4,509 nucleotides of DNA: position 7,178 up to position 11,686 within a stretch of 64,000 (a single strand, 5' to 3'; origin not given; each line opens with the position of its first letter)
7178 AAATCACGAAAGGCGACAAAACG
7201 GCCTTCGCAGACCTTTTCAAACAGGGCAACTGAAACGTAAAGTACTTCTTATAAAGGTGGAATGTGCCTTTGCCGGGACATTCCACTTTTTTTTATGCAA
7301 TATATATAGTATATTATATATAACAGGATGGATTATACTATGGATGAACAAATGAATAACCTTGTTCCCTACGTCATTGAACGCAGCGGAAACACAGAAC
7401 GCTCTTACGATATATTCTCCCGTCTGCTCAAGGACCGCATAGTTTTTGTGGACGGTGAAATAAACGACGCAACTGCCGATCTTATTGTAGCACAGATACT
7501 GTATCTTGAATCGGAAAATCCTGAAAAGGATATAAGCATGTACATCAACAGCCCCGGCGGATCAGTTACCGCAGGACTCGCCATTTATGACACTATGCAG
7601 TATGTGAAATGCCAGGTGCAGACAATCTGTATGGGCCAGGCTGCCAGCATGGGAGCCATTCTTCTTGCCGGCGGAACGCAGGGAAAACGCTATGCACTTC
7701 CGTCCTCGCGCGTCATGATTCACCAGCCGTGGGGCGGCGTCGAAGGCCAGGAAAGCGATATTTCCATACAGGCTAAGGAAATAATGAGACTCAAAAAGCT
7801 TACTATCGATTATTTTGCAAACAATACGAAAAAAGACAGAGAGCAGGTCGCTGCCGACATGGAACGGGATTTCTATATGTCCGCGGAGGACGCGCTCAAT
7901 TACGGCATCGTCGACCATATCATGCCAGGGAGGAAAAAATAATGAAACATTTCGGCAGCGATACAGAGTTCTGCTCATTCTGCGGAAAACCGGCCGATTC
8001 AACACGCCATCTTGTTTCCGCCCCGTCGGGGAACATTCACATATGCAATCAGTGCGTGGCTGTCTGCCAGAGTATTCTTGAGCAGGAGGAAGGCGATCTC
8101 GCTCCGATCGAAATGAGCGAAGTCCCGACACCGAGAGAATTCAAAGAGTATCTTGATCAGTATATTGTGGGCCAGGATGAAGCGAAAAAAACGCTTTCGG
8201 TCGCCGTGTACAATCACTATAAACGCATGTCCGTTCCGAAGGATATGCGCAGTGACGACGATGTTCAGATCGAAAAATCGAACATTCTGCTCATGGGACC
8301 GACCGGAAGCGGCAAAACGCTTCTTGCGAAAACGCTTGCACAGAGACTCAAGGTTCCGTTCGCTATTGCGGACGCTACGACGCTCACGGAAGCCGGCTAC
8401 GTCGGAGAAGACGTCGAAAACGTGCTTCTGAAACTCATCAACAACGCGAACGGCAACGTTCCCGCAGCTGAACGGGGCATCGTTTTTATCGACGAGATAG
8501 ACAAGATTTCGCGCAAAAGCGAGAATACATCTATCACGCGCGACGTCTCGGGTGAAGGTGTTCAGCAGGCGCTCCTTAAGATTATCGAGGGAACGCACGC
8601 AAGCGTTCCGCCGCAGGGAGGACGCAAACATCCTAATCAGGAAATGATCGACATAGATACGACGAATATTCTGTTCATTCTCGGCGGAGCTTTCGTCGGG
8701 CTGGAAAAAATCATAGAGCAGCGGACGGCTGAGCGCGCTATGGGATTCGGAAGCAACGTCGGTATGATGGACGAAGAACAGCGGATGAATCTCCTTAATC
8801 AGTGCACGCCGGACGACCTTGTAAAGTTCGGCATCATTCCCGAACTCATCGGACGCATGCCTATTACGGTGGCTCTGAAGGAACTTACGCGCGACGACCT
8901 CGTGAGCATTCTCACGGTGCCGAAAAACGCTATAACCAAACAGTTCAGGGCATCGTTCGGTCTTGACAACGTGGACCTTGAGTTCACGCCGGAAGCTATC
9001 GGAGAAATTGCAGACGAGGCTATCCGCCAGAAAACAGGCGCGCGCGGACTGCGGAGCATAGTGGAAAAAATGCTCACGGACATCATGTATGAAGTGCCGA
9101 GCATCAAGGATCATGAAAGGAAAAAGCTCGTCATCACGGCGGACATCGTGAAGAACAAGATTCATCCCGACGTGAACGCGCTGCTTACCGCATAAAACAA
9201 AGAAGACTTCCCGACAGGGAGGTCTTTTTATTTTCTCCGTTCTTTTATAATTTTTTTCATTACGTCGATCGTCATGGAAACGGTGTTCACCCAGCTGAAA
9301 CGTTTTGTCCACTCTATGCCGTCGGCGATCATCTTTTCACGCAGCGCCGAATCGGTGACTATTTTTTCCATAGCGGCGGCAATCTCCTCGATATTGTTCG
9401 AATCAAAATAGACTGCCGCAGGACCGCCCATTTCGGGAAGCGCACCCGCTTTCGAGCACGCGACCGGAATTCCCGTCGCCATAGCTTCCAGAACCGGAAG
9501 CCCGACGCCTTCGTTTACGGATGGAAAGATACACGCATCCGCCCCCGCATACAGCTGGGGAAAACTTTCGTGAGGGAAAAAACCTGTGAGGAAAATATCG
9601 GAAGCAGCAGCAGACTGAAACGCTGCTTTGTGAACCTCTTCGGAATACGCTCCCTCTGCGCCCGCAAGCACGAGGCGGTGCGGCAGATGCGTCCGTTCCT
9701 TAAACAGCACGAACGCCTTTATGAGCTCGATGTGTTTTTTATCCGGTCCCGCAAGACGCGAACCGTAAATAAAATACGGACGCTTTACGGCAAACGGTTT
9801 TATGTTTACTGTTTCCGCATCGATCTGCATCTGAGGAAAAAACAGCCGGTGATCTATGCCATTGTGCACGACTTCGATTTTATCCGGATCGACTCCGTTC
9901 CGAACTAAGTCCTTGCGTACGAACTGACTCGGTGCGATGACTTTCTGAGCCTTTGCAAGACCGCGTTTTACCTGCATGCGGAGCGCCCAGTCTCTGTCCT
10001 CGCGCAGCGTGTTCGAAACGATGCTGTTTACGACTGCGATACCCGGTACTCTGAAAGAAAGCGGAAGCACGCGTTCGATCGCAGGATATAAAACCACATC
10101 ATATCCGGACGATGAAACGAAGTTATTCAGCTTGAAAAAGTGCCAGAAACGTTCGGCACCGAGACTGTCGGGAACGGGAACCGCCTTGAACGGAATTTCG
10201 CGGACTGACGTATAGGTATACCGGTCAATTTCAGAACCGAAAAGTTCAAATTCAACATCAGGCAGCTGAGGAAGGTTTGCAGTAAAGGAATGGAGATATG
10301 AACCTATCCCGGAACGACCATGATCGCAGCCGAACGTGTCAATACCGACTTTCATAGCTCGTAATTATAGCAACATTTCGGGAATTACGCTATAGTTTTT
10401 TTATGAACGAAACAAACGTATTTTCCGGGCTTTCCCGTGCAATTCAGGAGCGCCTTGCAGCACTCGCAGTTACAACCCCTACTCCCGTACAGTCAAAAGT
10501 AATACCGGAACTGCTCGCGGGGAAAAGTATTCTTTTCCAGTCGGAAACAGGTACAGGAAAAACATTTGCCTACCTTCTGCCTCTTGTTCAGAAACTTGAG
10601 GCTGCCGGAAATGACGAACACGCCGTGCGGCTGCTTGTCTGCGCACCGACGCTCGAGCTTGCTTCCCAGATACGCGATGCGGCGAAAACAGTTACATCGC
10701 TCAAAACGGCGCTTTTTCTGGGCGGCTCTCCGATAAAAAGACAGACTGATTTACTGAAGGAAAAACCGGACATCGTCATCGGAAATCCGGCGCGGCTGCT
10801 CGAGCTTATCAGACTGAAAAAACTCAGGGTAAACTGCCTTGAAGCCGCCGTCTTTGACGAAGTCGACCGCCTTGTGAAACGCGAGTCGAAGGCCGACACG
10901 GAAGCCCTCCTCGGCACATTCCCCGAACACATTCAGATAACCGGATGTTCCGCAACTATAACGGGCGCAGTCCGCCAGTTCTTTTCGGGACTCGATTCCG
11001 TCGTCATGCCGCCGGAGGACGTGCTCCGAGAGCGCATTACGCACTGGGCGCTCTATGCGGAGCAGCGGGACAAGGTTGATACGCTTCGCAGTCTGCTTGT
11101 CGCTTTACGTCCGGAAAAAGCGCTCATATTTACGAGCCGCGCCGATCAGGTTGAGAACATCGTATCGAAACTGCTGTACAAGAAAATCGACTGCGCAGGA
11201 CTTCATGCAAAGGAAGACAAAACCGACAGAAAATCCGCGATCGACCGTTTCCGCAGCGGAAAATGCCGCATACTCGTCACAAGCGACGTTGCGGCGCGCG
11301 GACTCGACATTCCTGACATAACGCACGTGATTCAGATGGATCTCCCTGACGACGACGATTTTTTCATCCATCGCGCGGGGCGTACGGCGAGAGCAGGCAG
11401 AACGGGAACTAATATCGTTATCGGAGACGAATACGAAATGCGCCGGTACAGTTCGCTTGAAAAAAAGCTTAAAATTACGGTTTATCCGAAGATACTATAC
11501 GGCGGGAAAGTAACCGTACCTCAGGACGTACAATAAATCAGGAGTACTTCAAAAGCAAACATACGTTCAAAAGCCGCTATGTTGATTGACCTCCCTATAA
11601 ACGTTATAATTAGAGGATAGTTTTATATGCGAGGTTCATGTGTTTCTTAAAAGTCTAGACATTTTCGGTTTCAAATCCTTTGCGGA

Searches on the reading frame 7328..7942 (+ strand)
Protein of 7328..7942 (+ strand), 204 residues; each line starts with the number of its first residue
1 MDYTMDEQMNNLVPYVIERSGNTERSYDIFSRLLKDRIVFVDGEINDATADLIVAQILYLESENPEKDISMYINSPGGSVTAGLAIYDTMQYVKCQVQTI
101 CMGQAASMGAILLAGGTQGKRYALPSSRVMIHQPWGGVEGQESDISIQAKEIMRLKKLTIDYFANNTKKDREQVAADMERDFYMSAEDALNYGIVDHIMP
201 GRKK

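Call 36: search_protein_families(library=pfam, proteins=[window:7328-7942:+], max_evalue=0.00001)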
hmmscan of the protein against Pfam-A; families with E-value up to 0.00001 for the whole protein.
window:7328-7942:+ (204 aa): 1 family
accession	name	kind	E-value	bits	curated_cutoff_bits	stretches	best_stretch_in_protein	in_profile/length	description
PF00574.28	CLP_protease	-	1.6e-81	273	20.2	1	23-199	3-179/182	Clp protease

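Call 39: list_cluster_members(proteins=[window:7328-7942:+, window:7942-9195:+, window:17449-18747:+, window:56490-57965:-, window:55219-56502:-])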
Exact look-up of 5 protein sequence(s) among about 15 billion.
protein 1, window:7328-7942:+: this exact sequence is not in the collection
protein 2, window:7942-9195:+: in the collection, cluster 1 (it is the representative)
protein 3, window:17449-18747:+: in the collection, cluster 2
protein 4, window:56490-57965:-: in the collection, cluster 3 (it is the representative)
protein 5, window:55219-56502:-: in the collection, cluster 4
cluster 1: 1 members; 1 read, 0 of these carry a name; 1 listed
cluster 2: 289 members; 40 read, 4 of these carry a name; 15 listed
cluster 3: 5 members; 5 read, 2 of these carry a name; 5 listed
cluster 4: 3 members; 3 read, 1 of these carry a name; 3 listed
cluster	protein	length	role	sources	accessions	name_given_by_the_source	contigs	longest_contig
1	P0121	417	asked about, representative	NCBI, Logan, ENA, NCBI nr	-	-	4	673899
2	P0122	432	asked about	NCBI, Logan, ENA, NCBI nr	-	-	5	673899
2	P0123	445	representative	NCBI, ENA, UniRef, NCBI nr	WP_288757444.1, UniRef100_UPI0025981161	serine--tRNA ligase [uncultured Treponema sp.] | serine--tRNA ligase n=1 Tax=uncultured Treponema sp. TaxID=162155 RepID=UPI0025981161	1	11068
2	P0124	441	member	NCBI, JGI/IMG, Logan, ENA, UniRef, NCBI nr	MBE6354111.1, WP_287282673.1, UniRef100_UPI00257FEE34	serine--tRNA ligase [Treponema sp.] | seryl-tRNA synthetase | serine--tRNA ligase n=1 Tax=Treponema sp. TaxID=166 RepID=UPI00257FEE34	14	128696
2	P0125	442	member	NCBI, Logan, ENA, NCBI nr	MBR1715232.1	MAG: serine--tRNA ligase [Treponema sp.] | serine--tRNA ligase [Treponema sp.]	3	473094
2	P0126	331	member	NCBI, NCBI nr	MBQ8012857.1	MAG: serine--tRNA ligase, partial [Treponema sp.] | serine--tRNA ligase [Treponema sp.]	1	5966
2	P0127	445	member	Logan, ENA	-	-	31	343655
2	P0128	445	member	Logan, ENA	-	-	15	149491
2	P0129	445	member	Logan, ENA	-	-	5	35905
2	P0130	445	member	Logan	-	-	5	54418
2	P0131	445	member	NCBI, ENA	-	-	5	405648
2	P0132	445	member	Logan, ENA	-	-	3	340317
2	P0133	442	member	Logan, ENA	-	-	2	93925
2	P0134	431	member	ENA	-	-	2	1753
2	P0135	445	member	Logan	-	-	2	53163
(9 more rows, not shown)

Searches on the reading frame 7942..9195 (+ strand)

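Call 36: search_protein_families(library=pfam, proteins=[window:7942-9195:+], max_evalue=0.00001)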
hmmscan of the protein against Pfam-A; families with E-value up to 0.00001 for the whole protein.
window:7942-9195:+ (417 aa): 8 families
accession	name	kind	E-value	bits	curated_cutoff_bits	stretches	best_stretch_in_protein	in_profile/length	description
PF07724.20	AAA_2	-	2.6e-33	115.9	27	1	111-308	2-165/166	AAA domain (Cdc48 subfamily)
PF00004.35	AAA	-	2.8e-17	63.8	21.2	1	115-244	1-111/131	ATPase family associated with various cellular activities (AAA)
PF06689.19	zf-C4_ClpX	-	1.3e-13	51.1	27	1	10-48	2-39/39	ClpX C4-type zinc finger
PF10431.15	ClpB_D2-small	-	6.7e-10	39.3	21.9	1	315-392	1-74/81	C-terminal, D2-small domain, of ClpB protein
PF00493.29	MCM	-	4.1e-07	29.8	23.3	1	69-194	20-138/224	MCM P-loop domain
PF05496.18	RuvB_N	-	1.1e-06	29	27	1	71-195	6-102/159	Holliday junction DNA helicase RuvB P-loop domain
PF01078.27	Mg_chelatase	-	1.5e-06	28.2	20.3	0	113-134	23-44/207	Magnesium chelatase, subunit ChlI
PF07728.20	AAA_5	-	4e-06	27.3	22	0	114-192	1-81/139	AAA domain (dynein-related subfamily)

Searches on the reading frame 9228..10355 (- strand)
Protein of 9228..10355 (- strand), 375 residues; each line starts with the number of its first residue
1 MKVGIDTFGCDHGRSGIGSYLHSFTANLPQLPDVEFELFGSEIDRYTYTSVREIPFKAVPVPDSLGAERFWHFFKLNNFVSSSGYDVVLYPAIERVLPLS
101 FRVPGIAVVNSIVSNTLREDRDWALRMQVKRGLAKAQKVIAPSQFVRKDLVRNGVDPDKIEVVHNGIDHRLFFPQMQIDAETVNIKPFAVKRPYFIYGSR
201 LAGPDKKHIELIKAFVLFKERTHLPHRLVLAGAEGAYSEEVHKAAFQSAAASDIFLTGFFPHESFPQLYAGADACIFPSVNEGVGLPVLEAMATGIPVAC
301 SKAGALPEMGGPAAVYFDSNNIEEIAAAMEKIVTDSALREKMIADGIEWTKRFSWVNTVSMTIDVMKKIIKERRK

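Call 93: search_protein_families(library=pfam, proteins=[window:9228-10355:-], max_evalue=0.00001)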
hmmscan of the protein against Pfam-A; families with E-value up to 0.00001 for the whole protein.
window:9228-10355:- (375 aa): 5 families
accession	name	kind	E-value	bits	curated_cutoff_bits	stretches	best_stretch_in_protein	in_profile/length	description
PF00534.26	Glycos_transf_1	-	2.6e-27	95.9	26.4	1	185-348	8-171/172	Glycosyl transferases group 1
PF13692.12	Glyco_trans_1_4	-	1.3e-21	77.8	27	1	193-335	2-142/142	Glycosyl transferases group 1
PF13439.12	Glyco_transf_4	-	3.2e-15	57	28.5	1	15-169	2-168/170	Glycosyltransferase Family 4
PF13579.12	Glyco_trans_4_4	-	6e-09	36.9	29.7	1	16-166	2-158/158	Glycosyl transferase 4-like domain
PF20706.3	GT4-conflict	-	7.4e-07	28.9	26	1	212-303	218-313/385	Family 4 Glycosyltransferase in conflict systems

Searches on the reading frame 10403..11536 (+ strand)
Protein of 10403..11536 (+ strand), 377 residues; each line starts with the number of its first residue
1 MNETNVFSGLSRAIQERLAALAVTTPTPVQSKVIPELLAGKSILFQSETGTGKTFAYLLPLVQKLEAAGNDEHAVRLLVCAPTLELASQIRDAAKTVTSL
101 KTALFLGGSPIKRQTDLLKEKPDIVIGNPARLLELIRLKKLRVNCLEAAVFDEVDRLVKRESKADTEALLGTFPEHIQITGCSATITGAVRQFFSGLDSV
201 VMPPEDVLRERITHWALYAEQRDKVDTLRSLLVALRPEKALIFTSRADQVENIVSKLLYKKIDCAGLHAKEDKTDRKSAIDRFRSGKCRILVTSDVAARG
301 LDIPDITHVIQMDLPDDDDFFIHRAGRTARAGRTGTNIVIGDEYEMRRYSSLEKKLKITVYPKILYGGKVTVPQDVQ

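Call 93: search_protein_families(library=pfam, proteins=[window:10403-11536:+], max_evalue=0.00001)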
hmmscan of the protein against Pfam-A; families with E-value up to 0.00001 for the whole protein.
window:10403-11536:+ (377 aa): 3 families
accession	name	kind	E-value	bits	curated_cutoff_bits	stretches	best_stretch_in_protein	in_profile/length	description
PF00270.35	DEAD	-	7.1e-36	123.9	26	1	27-190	1-164/167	DEAD/DEAH box helicase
PF00271.37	Helicase_C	-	7.7e-28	97.4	23.5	1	224-332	2-110/110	Helicase conserved C-terminal domain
PF04851.21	ResIII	-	5.7e-08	33.3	22.5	1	27-179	5-156/164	Type III restriction enzyme, res subunit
